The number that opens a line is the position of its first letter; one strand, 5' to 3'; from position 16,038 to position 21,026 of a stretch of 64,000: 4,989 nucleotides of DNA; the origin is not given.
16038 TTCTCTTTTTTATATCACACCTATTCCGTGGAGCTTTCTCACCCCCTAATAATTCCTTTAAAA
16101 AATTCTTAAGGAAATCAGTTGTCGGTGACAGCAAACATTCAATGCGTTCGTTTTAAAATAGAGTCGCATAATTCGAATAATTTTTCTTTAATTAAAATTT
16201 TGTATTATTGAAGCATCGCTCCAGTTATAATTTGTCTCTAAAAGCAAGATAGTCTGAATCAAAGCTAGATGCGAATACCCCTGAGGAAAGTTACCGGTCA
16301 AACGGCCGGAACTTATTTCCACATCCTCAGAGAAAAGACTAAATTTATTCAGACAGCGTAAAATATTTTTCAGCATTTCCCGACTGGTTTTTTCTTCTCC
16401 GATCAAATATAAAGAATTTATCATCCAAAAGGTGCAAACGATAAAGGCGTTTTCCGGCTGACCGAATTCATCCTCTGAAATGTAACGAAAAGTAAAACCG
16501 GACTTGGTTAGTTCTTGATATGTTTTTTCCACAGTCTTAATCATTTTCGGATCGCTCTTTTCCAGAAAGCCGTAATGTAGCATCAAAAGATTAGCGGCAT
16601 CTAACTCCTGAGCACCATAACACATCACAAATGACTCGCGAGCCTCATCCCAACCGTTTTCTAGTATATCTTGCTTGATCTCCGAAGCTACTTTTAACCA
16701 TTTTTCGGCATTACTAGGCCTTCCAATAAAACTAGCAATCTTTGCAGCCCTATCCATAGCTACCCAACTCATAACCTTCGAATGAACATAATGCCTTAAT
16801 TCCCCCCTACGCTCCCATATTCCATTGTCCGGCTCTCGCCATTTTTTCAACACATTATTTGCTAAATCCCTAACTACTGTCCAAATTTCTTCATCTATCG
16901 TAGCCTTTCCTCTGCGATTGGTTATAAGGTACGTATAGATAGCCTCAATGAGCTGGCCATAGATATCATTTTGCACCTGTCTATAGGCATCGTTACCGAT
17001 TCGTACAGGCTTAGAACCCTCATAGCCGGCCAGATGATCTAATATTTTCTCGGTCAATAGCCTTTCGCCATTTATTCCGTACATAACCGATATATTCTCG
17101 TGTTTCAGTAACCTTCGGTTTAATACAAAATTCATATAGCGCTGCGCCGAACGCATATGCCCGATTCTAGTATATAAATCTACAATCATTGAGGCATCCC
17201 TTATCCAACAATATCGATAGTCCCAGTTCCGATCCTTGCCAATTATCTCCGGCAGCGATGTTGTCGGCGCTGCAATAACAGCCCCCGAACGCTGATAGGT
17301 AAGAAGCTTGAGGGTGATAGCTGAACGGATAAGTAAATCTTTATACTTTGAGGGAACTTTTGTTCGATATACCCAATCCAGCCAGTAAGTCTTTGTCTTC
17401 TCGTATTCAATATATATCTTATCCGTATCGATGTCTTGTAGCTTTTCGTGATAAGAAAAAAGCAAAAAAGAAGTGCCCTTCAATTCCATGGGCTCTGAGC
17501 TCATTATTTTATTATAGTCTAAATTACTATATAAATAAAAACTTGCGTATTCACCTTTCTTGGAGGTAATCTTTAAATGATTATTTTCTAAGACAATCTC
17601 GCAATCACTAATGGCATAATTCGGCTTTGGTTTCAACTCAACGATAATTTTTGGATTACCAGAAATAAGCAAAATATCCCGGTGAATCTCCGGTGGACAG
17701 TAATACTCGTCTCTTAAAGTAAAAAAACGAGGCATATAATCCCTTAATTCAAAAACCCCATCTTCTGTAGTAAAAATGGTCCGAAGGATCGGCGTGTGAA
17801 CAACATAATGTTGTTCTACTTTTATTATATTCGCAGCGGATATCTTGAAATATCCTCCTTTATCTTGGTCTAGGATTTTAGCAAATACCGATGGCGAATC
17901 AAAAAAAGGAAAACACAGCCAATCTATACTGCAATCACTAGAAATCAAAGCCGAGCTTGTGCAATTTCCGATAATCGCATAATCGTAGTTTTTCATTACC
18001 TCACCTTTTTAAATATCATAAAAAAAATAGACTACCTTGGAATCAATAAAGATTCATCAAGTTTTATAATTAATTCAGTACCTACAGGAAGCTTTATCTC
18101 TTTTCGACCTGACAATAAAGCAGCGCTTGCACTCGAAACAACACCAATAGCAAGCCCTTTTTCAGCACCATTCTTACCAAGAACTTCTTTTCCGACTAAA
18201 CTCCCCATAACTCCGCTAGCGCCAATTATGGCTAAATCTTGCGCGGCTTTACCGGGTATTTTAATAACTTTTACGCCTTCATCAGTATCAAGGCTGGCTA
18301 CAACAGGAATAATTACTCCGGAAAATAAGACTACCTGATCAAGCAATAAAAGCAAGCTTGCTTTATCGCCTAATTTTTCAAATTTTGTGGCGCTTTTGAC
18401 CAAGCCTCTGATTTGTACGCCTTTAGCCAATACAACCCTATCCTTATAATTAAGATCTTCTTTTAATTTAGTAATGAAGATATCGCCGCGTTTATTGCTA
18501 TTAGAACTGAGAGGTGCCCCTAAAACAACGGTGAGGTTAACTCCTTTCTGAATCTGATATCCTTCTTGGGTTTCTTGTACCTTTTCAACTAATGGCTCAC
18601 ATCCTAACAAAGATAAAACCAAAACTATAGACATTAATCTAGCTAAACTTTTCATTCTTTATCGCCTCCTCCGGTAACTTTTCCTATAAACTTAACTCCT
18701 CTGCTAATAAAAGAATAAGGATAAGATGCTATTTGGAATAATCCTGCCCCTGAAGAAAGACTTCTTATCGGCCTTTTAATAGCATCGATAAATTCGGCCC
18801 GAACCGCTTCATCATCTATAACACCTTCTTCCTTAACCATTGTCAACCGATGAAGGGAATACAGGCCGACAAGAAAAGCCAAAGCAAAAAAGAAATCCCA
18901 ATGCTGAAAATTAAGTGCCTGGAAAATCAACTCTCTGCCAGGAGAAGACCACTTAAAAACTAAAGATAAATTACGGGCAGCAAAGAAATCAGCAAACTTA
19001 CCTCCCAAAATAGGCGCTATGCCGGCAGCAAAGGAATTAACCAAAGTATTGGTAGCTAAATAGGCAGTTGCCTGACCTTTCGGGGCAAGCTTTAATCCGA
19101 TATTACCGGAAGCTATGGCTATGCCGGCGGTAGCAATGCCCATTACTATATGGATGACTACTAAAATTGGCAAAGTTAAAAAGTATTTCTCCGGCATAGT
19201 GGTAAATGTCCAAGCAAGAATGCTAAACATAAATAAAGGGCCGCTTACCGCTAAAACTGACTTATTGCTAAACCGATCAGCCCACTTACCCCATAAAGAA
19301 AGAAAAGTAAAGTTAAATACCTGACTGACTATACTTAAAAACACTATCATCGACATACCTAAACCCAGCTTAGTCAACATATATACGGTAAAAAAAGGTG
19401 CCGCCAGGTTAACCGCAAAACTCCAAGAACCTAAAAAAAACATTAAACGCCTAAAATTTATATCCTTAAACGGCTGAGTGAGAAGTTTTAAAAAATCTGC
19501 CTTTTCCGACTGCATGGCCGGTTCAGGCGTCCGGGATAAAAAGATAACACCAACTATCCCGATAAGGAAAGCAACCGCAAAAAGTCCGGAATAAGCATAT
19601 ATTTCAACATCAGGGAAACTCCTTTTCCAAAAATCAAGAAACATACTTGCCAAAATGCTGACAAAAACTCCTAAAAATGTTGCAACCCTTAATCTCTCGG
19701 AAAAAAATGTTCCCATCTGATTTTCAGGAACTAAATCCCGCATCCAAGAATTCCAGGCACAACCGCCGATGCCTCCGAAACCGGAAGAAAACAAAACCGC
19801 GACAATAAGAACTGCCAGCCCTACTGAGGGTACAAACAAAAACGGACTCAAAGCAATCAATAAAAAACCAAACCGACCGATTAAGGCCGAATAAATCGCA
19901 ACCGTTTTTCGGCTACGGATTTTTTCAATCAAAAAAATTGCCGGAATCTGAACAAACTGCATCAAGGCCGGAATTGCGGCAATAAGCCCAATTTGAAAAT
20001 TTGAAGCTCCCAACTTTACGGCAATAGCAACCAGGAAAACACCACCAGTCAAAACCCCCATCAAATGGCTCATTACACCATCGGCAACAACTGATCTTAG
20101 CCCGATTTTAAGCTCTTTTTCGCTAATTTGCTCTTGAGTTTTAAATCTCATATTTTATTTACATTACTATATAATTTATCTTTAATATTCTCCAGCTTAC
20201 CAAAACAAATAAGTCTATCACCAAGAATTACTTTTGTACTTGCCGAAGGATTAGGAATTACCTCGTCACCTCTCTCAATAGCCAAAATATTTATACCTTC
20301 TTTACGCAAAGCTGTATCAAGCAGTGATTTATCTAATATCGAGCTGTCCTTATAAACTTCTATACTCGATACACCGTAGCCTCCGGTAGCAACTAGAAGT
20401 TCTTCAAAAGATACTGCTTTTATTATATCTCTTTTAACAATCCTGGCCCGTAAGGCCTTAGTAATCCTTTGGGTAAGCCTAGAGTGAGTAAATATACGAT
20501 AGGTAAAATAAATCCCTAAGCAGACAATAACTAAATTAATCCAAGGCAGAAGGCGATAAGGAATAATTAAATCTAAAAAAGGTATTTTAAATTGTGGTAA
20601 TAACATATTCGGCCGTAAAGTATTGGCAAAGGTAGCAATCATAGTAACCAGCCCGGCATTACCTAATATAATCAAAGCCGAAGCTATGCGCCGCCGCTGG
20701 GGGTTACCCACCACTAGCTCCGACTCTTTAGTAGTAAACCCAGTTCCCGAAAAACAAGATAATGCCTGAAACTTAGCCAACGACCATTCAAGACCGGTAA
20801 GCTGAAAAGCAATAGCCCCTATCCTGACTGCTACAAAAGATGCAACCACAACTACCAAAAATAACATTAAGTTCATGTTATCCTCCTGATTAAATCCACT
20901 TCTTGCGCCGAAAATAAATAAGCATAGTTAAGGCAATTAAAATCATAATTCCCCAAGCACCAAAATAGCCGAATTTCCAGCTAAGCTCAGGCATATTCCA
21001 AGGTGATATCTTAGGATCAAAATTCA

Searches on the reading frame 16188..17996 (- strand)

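Call 20: search_protein_families(library=pfam, proteins=[window:16188-17996:-], max_evalue=0.0001)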
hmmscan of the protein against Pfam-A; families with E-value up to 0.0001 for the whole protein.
window:16188-17996:- (602 aa): 2 families
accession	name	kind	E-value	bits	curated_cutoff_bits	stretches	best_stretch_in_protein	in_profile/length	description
PF00723.27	Glyco_hydro_15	-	5e-65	220.5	22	1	217-583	2-426/427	Glycosyl hydrolases family 15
PF19291.4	TREH_N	-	1.6e-15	57.4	23.1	1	7-145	19-146/211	Trehalase-like, N-terminal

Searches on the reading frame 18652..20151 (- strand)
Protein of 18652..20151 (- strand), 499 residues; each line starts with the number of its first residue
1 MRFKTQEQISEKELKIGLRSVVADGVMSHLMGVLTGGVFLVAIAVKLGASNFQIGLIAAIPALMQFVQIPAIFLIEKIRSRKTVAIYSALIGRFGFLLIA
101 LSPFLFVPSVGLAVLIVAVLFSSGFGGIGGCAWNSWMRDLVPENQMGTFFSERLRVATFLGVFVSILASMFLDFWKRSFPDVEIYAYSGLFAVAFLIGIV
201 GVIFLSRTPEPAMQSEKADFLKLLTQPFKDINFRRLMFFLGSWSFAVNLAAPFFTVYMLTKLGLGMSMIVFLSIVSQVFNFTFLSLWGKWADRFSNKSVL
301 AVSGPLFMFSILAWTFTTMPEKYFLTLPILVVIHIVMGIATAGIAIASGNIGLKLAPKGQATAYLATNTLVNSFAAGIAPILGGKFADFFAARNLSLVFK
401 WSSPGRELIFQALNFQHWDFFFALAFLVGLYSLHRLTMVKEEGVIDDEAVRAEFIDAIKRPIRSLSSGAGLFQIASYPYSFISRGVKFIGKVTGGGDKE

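Call 20: search_protein_families(library=pfam, proteins=[window:18652-20151:-], max_evalue=0.0001)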
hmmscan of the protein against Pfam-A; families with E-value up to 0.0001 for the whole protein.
window:18652-20151:- (499 aa): 1 family
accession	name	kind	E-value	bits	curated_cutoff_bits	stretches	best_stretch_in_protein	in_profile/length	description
PF07690.21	MFS_1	-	1.5e-25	90.3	33.4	2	33-380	13-347/347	Major Facilitator Superfamily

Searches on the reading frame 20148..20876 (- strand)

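Call 20: search_protein_families(library=pfam, proteins=[window:20148-20876:-], max_evalue=0.0001)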
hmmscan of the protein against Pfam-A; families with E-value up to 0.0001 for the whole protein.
window:20148-20876:- (242 aa): 1 family
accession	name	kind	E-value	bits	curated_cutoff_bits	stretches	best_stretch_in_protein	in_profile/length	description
PF02080.26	TrkA_C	-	1e-09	38.6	27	1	170-232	2-64/71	TrkA-C domain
